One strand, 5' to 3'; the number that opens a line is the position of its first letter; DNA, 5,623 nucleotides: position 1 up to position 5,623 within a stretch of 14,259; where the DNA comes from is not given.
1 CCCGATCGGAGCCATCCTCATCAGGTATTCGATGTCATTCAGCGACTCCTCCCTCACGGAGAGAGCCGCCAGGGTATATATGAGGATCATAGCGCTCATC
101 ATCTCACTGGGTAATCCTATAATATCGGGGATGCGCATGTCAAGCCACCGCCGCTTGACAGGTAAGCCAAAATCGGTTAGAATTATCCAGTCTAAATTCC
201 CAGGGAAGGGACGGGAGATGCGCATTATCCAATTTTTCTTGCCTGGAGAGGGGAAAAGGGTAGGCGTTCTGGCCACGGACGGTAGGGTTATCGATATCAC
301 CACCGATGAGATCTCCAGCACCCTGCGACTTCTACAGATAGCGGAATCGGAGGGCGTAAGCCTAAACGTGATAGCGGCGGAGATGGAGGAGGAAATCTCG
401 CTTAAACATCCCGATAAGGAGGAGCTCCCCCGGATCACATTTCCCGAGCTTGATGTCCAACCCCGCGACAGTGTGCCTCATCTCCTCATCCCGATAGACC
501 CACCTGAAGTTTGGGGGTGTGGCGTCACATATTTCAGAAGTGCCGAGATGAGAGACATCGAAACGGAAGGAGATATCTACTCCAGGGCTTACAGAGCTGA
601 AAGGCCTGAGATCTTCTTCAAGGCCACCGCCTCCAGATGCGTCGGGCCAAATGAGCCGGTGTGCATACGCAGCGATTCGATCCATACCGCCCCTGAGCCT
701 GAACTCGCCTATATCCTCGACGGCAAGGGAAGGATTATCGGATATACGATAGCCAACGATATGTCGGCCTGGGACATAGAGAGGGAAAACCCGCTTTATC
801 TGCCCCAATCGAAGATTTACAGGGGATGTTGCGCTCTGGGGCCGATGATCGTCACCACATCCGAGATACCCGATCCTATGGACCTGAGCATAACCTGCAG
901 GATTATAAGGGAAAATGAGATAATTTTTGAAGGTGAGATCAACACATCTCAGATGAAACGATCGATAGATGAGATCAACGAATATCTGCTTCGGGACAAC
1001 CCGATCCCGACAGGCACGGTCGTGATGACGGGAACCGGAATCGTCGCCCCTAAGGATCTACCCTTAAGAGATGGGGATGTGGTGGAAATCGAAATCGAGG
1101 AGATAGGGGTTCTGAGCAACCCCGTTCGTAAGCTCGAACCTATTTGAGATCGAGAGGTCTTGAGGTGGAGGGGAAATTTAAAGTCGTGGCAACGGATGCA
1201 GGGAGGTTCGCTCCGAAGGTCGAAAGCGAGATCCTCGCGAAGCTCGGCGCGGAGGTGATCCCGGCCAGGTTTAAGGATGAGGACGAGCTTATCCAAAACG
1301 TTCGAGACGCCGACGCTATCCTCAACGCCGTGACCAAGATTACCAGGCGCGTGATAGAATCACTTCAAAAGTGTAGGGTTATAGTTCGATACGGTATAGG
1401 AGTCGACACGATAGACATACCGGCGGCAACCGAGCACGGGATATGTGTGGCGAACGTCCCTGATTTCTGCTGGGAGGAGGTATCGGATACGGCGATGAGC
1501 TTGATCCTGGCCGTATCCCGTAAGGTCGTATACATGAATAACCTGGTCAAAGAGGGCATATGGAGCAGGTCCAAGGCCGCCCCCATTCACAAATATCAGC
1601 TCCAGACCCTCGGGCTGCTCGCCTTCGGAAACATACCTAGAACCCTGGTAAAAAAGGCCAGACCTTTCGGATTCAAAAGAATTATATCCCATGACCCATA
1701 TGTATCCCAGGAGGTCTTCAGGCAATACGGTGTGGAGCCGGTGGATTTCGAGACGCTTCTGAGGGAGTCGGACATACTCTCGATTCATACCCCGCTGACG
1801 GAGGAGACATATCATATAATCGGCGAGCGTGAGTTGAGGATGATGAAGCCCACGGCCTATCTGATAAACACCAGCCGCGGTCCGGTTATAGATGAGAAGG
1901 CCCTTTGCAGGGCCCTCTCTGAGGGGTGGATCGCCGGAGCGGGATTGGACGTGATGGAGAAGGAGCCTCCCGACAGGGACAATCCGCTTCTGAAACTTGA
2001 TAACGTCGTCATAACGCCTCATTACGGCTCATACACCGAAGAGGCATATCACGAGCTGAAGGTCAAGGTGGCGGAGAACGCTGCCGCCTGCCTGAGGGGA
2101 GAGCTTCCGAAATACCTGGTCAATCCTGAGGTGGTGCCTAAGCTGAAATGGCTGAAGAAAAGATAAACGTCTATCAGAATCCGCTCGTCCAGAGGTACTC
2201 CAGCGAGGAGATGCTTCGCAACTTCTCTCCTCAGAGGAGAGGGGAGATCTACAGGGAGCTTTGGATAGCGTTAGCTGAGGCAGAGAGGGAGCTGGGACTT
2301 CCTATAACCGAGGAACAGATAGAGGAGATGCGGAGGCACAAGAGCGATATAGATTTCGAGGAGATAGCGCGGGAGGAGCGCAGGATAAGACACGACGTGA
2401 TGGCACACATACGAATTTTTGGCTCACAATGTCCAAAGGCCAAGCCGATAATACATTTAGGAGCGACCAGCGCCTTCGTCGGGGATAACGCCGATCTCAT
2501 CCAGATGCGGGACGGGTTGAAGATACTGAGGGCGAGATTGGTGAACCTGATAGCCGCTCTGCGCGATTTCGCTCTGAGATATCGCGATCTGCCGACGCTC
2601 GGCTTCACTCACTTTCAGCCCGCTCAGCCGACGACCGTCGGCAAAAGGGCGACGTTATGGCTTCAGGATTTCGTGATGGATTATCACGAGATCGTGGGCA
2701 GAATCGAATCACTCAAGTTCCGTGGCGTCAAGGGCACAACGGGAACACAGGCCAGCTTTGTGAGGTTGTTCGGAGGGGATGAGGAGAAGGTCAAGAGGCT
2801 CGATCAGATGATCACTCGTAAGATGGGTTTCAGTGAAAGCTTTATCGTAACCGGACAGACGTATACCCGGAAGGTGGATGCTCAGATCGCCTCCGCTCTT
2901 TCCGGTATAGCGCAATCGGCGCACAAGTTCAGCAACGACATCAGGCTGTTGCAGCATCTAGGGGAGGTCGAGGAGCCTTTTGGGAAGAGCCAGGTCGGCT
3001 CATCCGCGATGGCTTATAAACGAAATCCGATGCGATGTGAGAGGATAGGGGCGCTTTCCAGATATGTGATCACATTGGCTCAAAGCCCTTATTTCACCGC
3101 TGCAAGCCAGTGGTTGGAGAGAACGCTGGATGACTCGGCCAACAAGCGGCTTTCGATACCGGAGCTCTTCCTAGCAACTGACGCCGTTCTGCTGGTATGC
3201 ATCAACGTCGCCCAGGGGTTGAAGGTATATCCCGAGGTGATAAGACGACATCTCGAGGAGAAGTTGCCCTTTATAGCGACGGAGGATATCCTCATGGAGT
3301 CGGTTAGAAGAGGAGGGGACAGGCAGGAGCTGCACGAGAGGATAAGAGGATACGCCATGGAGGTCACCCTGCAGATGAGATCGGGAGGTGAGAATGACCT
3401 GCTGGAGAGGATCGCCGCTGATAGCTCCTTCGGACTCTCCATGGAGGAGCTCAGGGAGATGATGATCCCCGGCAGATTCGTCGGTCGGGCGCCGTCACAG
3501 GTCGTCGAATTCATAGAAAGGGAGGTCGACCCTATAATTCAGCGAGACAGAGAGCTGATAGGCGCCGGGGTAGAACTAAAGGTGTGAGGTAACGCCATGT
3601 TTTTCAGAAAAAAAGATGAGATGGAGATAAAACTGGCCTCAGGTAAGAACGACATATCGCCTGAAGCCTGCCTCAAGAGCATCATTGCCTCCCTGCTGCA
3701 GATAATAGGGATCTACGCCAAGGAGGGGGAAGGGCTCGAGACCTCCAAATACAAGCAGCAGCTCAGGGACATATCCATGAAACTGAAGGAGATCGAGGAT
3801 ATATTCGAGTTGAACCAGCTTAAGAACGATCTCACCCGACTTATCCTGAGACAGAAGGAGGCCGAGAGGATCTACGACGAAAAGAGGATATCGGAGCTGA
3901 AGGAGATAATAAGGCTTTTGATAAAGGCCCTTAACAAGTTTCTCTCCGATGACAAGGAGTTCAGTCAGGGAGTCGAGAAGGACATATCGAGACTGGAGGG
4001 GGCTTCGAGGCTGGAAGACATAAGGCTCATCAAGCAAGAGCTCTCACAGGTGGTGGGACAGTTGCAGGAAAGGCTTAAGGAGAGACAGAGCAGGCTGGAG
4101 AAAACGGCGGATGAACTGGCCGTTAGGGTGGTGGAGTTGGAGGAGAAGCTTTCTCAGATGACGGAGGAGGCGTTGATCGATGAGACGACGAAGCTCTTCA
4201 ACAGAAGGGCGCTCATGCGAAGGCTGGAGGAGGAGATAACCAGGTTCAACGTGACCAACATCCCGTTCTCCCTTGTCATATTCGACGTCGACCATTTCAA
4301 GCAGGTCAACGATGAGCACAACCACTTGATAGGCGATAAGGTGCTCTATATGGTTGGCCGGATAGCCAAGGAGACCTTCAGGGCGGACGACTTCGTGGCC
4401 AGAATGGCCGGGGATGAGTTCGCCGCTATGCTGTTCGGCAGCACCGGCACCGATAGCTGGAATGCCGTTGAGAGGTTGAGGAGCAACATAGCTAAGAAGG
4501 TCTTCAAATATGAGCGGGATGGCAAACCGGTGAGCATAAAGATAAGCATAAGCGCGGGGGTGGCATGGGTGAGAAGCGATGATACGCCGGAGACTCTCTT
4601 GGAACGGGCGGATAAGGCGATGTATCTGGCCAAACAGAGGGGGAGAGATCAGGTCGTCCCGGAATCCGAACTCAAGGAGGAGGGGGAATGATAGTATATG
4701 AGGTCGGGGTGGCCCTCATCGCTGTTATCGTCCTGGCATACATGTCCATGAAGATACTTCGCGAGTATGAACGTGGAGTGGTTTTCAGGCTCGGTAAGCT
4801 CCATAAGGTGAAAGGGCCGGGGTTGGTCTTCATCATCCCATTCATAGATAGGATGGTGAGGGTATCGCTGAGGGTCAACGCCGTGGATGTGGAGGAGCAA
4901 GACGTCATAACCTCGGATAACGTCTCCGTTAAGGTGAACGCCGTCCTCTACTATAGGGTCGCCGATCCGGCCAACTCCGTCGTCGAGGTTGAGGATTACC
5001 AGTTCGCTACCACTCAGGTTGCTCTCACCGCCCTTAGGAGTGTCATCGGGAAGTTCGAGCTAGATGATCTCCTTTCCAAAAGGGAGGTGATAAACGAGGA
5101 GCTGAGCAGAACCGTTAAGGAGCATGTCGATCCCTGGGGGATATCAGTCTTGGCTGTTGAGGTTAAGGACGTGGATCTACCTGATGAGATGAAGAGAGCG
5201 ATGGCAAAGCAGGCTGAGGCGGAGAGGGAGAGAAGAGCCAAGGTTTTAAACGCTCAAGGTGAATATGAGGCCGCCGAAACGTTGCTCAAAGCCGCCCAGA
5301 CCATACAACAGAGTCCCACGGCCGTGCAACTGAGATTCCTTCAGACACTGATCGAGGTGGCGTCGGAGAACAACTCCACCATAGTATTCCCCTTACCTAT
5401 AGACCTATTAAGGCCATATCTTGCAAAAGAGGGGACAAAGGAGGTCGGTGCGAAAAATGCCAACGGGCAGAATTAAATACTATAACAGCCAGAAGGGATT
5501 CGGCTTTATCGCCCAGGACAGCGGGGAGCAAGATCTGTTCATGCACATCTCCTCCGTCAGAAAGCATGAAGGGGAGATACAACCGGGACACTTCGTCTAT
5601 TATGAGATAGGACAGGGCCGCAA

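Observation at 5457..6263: Cold-shock domain fused via a basic low-complexity linker to an apparent Hfq/Sm-like C-terminal domain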

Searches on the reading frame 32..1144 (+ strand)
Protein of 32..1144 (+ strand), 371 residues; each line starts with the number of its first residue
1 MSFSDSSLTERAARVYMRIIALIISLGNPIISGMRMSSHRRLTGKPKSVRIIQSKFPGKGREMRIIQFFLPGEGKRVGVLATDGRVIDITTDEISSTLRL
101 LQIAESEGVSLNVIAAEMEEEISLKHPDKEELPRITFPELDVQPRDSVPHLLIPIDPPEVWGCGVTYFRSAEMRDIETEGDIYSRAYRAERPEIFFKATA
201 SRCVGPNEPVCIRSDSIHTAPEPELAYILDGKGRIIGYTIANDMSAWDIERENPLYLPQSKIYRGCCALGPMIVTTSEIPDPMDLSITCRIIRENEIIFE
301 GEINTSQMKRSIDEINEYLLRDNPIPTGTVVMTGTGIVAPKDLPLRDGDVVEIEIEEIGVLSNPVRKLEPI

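Call 14: search_protein_families(library=pfam, proteins=[window:32-1144:+], max_evalue=0.001)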
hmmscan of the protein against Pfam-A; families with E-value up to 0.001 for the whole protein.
window:32-1144:+ (371 aa): 1 family
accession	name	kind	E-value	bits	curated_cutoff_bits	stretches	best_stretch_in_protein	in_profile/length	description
PF01557.24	FAA_hydrolase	-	9e-27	94.6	23.9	1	189-366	28-214/214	Fumarylacetoacetate (FAA) hydrolase C-terminal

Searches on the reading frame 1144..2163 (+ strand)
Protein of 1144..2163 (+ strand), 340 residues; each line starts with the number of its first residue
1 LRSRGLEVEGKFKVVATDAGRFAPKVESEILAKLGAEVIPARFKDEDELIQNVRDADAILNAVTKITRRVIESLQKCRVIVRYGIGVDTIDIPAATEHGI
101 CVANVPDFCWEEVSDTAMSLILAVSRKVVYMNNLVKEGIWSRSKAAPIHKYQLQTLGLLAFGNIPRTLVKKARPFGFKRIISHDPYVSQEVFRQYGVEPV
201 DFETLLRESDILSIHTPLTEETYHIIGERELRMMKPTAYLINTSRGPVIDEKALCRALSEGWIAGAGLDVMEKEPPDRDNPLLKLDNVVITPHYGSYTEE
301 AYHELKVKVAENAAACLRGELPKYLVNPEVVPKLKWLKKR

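Call 14: search_protein_families(library=pfam, proteins=[window:1144-2163:+], max_evalue=0.001)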
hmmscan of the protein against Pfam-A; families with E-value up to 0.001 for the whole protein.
window:1144-2163:+ (340 aa): 2 families
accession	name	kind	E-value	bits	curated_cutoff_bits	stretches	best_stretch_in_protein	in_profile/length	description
PF02826.25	2-Hacid_dh_C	-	1e-58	198.1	25.1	1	118-295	1-178/178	D-isomer specific 2-hydroxyacid dehydrogenase, NAD binding domain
PF00389.36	2-Hacid_dh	-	3.4e-26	91.9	24.6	1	27-327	11-134/134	D-isomer specific 2-hydroxyacid dehydrogenase, catalytic domain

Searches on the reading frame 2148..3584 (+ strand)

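Call 14: search_protein_families(library=pfam, proteins=[window:2148-3584:+], max_evalue=0.001)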
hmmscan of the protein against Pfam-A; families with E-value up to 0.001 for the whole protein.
window:2148-3584:+ (479 aa): 2 families
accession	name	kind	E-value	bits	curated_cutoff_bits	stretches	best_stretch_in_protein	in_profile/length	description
PF00206.25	Lyase_1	-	6.9e-24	85.2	27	1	72-307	71-310/312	Lyase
PF10397.14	ADSL_C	-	7.7e-19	68.2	32.7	1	374-454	1-78/79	Adenylosuccinate lyase C-terminus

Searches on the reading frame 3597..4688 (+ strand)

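Call 14: search_protein_families(library=pfam, proteins=[window:3597-4688:+], max_evalue=0.001)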
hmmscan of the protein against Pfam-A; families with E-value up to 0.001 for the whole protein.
window:3597-4688:+ (364 aa): 2 families
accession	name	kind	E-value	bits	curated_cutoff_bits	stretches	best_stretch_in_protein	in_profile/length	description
PF00990.26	GGDEF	-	2.1e-35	122.3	23.8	1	192-352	1-161/161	Diguanylate cyclase, GGDEF domain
PF24898.2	GGDEF_GdpP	-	0.00013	22.6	30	1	306-354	71-117/126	Cyclic-di-AMP phosphodiesterase GdpP-like, GGDEF domain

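Call 75: search_protein_families(library=ncbifam, proteins=[window:3597-4688:+], max_evalue=0.001)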
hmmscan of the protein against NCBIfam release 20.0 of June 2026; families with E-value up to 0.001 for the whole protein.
window:3597-4688:+ (364 aa): 21 families
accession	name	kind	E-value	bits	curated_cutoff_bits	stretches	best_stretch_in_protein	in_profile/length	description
TIGR00254.1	GGDEF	domain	6.6e-41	139.8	37.4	1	190-354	3-165/168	diguanylate cyclase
NF038266.1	diguan_SiaD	equivalog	2.7e-39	135.1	290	1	130-353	34-252/252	biofilm regulation diguanylate cyclase SiaD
NF007135.0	PRK09581.1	equivalog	3.5e-39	134.9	474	1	180-355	280-454/457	PleD family two-component system response regulator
NF007380.0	PRK09894.1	equivalog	4.7e-38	131.2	256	1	165-356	104-287/296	diguanylate cyclase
NF007423.1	PRK09966.1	equivalog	1.4e-36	126.2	325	1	171-346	218-390/390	diguanylate cyclase DgcN/YfiN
NF051473.1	DigCycDgcsShew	equivalog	1.2e-32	113.5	400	1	145-351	88-286/291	diguanylate cyclase DgcS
NF041606.1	dguan_cyc_DgcA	equivalog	3.9e-31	108.2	370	1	186-354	172-337/340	diguanylate cyclase DgcA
NF047654.1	DiguCycDgcRLepto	equivalog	4.9e-29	101.2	500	1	175-354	119-294/295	diguanylate cyclase DgcR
NF011955.1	PRK15426.1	equivalog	5.1e-29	100.9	408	1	191-356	397-561/564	cellulose biosynthesis regulator diguanylate cyclase DgcQ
NF040885.1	diguan_DgcJ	equivalog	5.8e-24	84.7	500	1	185-350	334-490/493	diguanylate cyclase DgcJ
NF007298.0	PRK09776.1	equivalog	7.1e-24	83.8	1135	1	185-353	677-842/1111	diguanylate cyclase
NF007599.0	PRK10245.1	equivalog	6.7e-21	74.2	402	1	174-352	195-366/371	diguanylate cyclase AdrA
NF007474.0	PRK10060.1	equivalog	2e-20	72.6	782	1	187-353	232-392/663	cyclic di-GMP phosphodiesterase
NF045675.1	PhdiestaseDibA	equivalog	1e-19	70.3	980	1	189-352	200-360/623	phosphodiesterase DibA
NF047872.1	GGDEF_GdpS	equivalog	3.8e-19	69.1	400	1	179-354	174-348/355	GGDEF domain-containing protein GdpS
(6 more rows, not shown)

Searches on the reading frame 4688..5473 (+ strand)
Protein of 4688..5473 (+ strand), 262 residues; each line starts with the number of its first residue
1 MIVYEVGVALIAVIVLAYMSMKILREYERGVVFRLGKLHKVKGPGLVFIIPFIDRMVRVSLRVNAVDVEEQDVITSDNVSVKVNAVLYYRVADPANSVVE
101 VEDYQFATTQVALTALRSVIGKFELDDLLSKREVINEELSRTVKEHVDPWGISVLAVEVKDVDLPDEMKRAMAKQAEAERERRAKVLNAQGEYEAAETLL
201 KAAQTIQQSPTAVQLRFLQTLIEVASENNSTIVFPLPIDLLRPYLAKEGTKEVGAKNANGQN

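Call 14: search_protein_families(library=pfam, proteins=[window:4688-5473:+], max_evalue=0.001)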
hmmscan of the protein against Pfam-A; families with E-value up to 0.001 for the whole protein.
window:4688-5473:+ (262 aa): 2 families
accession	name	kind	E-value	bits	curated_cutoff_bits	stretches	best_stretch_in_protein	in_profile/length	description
PF01145.31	Band_7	-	1.9e-45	155.5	23.6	1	23-192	2-175/176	SPFH domain / Band 7 family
PF13421.11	Band_7_1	-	1.3e-06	28.7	24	1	85-177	105-208/211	SPFH domain-Band 7 family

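Call 75: search_protein_families(library=ncbifam, proteins=[window:4688-5473:+], max_evalue=0.001)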
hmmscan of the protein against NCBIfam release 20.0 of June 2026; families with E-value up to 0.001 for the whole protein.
window:4688-5473:+ (262 aa): 5 families
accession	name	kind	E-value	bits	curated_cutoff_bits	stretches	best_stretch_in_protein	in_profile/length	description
TIGR01933.1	hflK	equivalog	1.7e-26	93.2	159.4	1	22-198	2-179/261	FtsH protease activity modulator HflK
NF008181.0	PRK10930.1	equivalog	2.1e-23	82.8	660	1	6-201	81-278/419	FtsH protease activity modulator HflK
TIGR01932.1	hflC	equivalog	4.1e-21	75.1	134.4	2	9-130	8-141/318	protease modulator HflC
NF008259.0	PRK11029.1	equivalog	6.9e-14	51.6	427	2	8-129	7-140/334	protease modulator HflC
NF058507.1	FlotScfldFlot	equivalog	9.3e-08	31.5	700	1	37-209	50-227/477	flotillin lipid rafts scaffold protein FloT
